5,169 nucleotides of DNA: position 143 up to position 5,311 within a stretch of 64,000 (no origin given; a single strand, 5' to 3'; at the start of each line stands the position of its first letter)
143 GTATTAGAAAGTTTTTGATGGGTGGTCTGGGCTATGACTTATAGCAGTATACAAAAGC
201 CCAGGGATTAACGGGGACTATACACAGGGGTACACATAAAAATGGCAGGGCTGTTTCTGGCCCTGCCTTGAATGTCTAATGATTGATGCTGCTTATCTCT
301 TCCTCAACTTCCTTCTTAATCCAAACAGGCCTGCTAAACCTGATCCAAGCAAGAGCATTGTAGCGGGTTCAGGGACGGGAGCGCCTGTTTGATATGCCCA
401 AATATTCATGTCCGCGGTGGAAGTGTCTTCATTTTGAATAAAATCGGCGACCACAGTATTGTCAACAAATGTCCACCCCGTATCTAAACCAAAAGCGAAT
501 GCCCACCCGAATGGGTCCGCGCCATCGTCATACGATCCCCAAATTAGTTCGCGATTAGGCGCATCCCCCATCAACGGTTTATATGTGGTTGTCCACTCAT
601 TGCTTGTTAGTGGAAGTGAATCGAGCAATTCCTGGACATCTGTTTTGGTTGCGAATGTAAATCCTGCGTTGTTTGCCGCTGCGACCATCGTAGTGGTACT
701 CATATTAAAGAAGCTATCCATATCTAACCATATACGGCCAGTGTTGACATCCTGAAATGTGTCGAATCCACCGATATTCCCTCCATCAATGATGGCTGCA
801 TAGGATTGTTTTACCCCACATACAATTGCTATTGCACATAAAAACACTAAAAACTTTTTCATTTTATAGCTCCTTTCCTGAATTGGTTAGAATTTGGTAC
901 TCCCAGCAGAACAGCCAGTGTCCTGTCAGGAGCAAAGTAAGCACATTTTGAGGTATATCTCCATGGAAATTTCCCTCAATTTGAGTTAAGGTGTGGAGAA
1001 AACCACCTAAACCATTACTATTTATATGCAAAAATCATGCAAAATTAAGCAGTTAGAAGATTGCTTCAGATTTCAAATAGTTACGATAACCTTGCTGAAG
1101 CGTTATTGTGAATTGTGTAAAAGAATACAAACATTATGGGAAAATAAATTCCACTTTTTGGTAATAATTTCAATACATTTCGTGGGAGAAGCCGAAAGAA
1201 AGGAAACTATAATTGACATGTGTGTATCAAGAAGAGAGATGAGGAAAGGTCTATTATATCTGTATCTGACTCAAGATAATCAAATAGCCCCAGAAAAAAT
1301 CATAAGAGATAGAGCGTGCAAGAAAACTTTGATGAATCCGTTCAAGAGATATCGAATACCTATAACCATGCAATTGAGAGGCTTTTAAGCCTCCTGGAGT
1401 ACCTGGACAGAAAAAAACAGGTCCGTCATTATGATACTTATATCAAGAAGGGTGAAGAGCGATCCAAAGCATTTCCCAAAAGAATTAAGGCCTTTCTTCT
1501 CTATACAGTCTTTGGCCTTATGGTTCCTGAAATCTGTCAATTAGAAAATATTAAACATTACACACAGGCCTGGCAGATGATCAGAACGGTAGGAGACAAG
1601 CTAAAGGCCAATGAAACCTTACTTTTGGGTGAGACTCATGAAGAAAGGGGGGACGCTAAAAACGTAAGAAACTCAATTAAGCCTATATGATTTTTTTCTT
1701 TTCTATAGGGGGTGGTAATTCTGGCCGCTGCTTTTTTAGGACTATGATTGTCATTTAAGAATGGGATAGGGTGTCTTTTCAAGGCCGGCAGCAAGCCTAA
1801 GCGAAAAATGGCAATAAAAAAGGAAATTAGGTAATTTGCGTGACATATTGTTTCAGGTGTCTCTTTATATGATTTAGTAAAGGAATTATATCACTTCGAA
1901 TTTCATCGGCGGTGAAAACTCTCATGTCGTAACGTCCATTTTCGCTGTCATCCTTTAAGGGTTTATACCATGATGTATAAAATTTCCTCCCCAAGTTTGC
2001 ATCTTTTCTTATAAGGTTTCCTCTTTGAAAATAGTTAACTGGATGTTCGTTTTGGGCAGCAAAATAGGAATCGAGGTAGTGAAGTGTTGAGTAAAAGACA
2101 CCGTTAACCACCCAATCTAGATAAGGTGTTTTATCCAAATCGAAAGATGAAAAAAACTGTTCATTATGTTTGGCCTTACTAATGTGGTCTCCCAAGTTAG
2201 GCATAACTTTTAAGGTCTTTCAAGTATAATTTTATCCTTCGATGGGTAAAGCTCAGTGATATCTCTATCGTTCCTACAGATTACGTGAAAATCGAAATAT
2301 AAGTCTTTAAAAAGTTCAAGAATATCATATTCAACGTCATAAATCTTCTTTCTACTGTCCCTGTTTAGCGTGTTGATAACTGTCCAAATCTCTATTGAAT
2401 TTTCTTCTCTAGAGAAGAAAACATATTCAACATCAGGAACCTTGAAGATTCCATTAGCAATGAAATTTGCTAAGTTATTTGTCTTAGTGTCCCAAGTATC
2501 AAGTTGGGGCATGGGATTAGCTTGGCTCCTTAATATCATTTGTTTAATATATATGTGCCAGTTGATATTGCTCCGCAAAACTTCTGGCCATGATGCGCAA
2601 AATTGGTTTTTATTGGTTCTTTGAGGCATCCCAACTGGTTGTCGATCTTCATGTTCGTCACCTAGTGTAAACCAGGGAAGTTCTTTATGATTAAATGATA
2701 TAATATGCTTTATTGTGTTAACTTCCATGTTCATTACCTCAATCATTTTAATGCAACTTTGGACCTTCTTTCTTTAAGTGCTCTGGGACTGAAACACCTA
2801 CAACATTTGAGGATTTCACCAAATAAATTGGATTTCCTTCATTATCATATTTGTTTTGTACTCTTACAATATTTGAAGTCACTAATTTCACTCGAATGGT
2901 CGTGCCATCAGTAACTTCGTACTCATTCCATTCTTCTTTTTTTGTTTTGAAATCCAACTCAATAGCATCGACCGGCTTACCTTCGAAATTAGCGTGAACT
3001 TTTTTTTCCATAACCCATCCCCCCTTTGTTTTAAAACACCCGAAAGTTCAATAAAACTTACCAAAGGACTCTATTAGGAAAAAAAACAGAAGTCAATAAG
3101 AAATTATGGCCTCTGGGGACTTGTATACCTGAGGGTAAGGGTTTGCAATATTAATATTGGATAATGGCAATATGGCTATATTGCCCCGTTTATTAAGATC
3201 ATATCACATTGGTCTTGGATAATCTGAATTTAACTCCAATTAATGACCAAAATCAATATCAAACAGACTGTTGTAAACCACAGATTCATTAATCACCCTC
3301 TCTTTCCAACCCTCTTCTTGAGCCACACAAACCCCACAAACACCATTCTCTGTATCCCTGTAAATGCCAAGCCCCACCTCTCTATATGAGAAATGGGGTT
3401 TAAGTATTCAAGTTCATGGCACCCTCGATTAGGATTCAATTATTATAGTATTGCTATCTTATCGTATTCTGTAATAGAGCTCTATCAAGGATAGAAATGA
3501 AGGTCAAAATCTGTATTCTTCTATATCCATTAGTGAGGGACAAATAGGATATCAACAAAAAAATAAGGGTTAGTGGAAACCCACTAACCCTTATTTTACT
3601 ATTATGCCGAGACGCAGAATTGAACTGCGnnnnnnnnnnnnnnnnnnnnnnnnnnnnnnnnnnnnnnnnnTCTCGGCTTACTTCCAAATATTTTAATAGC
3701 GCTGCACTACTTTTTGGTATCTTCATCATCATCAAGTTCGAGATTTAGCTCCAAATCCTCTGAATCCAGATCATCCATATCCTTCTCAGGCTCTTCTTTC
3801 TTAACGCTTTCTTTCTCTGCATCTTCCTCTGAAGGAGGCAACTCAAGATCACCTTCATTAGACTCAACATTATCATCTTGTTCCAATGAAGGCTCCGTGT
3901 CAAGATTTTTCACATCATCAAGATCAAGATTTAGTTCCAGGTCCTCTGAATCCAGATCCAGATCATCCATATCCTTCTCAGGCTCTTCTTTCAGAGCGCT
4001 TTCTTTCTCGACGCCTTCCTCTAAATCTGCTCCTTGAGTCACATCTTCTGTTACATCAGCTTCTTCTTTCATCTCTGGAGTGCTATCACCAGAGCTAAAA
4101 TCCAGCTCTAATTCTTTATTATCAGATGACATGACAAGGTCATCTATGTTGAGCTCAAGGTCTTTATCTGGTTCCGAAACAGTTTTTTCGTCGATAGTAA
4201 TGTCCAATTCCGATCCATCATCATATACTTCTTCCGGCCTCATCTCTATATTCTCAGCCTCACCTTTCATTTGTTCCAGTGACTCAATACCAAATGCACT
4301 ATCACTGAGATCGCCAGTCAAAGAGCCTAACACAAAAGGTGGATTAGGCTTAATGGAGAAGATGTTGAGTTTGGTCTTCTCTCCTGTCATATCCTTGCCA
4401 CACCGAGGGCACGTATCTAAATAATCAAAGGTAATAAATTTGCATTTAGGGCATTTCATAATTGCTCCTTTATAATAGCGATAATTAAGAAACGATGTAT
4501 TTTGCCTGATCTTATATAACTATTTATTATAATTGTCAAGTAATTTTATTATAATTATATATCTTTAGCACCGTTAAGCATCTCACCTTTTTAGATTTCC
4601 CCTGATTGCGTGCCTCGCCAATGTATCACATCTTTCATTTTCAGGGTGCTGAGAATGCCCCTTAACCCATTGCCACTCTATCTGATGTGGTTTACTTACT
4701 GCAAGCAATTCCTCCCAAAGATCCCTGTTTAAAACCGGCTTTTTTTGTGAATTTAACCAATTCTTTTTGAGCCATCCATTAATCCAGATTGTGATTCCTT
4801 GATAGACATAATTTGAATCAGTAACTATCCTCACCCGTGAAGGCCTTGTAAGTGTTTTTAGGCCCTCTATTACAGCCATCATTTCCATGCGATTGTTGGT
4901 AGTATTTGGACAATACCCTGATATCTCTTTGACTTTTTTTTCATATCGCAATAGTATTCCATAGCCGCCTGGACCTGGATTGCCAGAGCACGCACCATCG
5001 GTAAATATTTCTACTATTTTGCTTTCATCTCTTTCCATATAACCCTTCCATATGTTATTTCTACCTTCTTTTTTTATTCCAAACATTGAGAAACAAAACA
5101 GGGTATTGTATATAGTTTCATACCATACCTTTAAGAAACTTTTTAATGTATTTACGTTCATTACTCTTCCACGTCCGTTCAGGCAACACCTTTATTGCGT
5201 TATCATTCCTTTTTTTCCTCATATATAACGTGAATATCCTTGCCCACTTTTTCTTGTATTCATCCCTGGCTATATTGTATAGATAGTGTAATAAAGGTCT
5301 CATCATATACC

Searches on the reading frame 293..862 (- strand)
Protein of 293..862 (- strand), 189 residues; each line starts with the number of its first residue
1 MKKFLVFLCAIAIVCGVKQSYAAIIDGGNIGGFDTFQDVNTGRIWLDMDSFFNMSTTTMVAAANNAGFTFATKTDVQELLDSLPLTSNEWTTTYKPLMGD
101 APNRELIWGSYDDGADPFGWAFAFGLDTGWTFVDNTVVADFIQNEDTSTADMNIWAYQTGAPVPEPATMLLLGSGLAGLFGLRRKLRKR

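Call 54: search_protein_families(library=pfam, proteins=[window:293-862:-], max_evalue=0.00001)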
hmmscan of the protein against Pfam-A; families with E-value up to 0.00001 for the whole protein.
window:293-862:- (189 aa): 1 family
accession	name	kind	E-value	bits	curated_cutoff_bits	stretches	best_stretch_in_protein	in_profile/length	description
PF07589.16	PEP-CTERM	-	1.1e-08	35.2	20.7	1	162-185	1-24/24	PEP-CTERM motif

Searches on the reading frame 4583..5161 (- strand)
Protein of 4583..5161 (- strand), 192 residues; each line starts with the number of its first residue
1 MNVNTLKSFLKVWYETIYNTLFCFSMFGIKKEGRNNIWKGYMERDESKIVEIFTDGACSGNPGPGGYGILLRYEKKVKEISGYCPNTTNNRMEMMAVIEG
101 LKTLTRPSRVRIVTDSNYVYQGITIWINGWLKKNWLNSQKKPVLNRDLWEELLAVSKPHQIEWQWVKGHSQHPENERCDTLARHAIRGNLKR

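Call 54: search_protein_families(library=pfam, proteins=[window:4583-5161:-], max_evalue=0.00001)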
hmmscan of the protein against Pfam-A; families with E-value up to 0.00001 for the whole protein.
window:4583-5161:- (192 aa): 1 family
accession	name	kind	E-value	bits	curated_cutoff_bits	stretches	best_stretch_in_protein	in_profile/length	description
PF00075.30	RNase_H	-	1.1e-48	165.4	25.8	1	49-186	3-140/141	RNase H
